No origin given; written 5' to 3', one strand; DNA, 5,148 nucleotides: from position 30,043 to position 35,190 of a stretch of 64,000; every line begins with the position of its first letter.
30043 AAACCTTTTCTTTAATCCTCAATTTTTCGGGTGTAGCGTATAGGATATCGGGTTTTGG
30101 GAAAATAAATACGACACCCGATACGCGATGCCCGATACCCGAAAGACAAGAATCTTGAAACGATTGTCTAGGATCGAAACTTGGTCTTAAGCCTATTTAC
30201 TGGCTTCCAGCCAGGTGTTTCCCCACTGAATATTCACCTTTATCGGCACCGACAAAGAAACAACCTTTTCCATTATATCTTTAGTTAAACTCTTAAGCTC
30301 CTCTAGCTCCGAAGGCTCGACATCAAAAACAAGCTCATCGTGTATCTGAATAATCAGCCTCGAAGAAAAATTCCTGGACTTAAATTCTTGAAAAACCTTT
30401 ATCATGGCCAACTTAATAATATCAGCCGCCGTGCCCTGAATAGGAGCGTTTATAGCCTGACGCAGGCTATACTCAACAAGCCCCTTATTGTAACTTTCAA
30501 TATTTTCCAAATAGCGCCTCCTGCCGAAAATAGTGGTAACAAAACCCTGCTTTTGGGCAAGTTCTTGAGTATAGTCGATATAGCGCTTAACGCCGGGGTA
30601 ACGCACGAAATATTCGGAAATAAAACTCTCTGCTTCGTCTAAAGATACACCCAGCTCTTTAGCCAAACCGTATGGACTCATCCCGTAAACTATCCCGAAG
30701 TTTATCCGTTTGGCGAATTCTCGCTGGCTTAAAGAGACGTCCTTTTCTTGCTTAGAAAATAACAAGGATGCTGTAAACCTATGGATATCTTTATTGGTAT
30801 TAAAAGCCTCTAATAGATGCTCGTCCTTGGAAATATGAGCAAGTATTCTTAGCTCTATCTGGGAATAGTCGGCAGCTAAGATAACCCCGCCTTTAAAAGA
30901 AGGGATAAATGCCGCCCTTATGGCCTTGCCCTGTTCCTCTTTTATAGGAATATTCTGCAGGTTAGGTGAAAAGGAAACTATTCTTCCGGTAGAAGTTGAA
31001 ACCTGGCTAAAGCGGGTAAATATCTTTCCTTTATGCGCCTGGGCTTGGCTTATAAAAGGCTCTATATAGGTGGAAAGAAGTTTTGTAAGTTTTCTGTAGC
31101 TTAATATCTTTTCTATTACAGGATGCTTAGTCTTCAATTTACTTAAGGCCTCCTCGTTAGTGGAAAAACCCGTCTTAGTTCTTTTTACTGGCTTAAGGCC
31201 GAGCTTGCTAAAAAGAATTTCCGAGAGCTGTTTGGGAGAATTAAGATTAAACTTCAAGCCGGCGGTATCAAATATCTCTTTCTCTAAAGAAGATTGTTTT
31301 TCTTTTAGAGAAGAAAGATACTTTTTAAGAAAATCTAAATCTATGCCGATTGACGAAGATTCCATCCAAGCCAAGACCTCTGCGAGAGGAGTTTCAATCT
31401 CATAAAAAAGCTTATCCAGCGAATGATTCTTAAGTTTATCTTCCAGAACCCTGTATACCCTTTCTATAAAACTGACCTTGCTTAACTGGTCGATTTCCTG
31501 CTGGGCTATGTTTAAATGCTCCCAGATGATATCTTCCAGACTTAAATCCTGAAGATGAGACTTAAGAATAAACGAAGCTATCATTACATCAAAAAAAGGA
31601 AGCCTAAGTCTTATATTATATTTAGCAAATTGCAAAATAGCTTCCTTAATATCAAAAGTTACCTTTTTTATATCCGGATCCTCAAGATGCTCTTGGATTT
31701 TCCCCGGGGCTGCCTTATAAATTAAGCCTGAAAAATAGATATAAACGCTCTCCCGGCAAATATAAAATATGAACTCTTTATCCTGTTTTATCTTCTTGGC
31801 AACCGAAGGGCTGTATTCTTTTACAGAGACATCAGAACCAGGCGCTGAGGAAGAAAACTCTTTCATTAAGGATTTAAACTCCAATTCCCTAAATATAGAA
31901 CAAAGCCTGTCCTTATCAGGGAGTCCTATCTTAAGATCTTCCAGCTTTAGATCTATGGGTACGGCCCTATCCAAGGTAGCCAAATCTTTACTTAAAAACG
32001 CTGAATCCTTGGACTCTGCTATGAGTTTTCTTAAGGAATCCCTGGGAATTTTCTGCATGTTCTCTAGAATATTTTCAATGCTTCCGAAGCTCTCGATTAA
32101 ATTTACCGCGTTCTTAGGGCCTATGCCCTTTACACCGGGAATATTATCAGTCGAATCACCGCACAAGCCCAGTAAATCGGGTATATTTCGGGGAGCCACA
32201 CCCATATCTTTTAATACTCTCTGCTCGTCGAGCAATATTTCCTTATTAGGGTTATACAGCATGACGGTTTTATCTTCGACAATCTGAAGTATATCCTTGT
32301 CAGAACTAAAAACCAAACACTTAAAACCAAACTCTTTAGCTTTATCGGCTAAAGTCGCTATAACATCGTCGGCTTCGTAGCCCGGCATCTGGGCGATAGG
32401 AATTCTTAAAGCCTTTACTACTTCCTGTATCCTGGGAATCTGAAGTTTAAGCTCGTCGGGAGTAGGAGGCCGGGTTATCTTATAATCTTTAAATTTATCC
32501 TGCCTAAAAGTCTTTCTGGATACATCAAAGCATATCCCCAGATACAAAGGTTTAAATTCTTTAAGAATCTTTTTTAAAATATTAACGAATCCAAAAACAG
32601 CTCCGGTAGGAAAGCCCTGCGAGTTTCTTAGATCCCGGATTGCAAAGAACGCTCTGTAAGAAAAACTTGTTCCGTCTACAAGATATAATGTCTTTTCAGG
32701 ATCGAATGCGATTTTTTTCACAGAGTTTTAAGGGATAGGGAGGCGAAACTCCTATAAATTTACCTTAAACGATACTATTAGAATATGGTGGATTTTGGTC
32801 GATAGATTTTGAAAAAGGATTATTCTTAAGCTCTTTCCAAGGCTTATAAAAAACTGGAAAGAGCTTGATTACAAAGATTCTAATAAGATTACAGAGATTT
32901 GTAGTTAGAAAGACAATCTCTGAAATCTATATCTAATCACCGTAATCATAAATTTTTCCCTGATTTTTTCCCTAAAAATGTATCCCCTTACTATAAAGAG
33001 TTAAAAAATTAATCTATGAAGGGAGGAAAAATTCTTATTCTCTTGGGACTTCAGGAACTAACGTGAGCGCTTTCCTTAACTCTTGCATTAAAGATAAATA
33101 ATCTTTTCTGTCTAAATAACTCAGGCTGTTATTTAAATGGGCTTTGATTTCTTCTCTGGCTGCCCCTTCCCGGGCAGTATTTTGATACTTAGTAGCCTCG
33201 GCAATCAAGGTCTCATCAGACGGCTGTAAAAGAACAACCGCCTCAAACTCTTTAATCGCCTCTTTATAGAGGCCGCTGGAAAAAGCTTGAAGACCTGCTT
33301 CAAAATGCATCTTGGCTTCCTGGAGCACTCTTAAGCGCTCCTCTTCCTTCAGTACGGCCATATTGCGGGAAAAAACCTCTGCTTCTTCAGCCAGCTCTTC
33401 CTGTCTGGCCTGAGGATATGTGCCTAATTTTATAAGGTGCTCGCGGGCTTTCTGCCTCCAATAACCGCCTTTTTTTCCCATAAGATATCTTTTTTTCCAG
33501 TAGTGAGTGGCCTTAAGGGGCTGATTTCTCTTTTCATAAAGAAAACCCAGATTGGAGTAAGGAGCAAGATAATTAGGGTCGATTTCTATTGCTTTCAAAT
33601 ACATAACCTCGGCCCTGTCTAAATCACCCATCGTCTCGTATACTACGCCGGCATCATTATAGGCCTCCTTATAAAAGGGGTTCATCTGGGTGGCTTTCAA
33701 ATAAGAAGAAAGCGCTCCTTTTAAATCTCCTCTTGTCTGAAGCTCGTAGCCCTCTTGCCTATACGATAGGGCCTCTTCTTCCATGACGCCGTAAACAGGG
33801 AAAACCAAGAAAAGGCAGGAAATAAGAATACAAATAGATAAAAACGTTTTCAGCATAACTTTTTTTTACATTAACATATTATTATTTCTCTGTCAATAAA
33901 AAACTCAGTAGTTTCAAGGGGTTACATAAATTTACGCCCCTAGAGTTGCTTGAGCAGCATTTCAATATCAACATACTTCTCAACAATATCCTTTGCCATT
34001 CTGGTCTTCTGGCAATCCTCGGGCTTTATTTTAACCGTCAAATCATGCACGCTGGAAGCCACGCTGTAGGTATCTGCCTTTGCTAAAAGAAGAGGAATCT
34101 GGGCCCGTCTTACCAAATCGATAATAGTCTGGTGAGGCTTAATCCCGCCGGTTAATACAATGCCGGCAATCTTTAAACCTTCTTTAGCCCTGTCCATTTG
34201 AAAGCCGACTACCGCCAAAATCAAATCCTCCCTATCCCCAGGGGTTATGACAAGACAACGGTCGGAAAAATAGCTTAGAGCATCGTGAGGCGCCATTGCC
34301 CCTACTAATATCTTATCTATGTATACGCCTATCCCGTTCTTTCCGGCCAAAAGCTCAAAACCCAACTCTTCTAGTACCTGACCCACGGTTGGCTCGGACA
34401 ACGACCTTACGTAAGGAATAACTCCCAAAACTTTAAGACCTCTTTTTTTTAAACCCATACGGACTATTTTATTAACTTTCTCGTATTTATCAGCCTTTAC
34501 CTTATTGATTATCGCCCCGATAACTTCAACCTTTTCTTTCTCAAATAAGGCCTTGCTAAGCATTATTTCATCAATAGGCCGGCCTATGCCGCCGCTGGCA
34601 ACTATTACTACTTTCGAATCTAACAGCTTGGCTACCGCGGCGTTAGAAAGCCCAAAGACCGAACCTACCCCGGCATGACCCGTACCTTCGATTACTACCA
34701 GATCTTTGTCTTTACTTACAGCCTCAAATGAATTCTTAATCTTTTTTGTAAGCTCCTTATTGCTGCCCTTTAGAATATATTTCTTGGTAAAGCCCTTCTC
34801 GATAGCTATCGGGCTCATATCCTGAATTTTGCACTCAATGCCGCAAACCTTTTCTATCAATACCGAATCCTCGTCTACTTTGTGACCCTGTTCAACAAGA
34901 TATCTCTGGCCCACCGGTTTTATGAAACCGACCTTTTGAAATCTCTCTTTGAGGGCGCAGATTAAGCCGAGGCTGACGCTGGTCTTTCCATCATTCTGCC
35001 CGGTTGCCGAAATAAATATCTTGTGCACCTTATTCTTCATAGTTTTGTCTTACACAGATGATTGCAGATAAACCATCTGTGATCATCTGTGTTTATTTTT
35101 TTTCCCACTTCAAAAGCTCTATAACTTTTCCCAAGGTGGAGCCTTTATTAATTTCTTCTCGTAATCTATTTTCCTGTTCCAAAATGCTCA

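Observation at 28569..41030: Family D: 23-nt identical palindromic element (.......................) at two operon junctions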

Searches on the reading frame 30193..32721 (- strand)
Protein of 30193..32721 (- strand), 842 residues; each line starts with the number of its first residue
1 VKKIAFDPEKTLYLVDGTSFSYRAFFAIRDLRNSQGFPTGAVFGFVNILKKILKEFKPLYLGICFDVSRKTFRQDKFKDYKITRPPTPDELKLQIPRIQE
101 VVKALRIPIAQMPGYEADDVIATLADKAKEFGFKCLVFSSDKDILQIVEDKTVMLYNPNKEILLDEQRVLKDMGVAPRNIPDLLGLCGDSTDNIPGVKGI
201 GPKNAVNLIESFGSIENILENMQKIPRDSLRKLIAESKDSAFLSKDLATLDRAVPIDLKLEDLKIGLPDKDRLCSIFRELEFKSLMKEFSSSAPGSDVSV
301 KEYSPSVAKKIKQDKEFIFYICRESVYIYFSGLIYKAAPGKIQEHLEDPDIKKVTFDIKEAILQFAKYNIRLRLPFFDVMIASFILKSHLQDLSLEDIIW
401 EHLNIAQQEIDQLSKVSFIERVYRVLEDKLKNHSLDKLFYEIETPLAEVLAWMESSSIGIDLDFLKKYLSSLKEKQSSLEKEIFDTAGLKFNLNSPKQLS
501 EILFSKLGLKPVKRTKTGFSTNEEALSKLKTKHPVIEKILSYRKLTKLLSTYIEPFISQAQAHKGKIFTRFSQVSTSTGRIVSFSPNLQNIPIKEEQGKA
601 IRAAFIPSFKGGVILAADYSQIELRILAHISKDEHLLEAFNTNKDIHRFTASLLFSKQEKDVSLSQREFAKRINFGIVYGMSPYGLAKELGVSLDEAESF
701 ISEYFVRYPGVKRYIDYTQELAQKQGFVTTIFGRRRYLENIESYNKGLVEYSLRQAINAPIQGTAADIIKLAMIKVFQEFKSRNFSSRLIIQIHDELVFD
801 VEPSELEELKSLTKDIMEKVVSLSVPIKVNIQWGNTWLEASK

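Call 9: search_protein_families(library=pfam, proteins=[window:30193-32721:-])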
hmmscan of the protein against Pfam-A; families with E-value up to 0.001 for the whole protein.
window:30193-32721:- (842 aa): 4 families
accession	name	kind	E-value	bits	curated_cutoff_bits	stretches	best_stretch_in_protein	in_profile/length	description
PF00476.26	DNA_pol_A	-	1.9e-150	501.5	34.3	1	464-839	3-381/381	DNA polymerase family A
PF02739.22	5_3_exonuc_N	-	6.6e-55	185.7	34.3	1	11-174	1-164/164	5'-3' exonuclease, N-terminal resolvase-like domain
PF01367.25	5_3_exonuc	-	6.4e-31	107.1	40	1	175-270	1-96/97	5'-3' exonuclease, C-terminal SAM fold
PF22619.2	DNA_polI_exo1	-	6.3e-09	36.2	27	1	324-402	23-100/140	DNA polymerase I, ribonuclease H-like domain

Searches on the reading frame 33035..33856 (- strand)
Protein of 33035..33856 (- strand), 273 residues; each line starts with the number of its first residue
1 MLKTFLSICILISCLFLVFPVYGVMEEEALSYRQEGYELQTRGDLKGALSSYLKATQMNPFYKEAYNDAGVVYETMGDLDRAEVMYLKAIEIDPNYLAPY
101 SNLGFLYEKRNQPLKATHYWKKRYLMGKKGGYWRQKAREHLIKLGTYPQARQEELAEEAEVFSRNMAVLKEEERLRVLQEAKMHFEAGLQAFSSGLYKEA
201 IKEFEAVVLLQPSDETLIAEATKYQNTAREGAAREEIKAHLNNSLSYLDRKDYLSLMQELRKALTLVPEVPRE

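Call 45: search_protein_families(library=pfam, proteins=[window:33035-33856:-], max_evalue=0.00001)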
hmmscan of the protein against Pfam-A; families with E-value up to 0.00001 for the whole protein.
window:33035-33856:- (273 aa): 9 families
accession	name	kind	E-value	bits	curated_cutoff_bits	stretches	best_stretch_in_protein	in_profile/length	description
PF07719.23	TPR_2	-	1.8e-16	59.3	27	0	64-96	2-34/34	Tetratricopeptide repeat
PF00515.34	TPR_1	-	7.6e-16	57.6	27.8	1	64-96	2-34/34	Tetratricopeptide repeat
PF13414.12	TPR_11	-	1.7e-15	56.8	26.8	1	77-109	8-40/42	TPR repeat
PF13181.12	TPR_8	-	4.6e-13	48.6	25.7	1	64-96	2-34/34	Tetratricopeptide repeat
PF13431.12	TPR_17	-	5.1e-13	48.6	24.4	1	86-116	2-32/34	Tetratricopeptide repeat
PF13432.12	TPR_16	-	5.2e-08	33.6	32.7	0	35-95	3-63/65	Tetratricopeptide repeat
PF13428.12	TPR_14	-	1.7e-07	31.7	23.5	0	64-104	2-42/44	Tetratricopeptide repeat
PF13424.12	TPR_12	-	8.6e-07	29.5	30.1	0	61-93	43-75/77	Tetratricopeptide repeat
PF14559.12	TPR_19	-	5.9e-06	27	25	0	42-102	4-63/68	Tetratricopeptide repeat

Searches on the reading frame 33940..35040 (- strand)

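Call 45: search_protein_families(library=pfam, proteins=[window:33940-35040:-], max_evalue=0.00001)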
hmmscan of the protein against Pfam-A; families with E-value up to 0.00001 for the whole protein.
window:33940-35040:- (366 aa): 3 families
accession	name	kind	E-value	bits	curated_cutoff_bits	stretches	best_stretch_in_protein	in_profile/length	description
PF13500.12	AAA_26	-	7.5e-38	130.8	27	1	7-218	2-198/198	AAA domain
PF07085.17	DRTGG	-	1.6e-23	83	25.2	1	222-333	2-104/105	DRTGG domain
PF01656.29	CbiA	-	4.9e-10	39.9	25.4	1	9-216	2-117/125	CobQ/CobB/MinD/ParA nucleotide binding domain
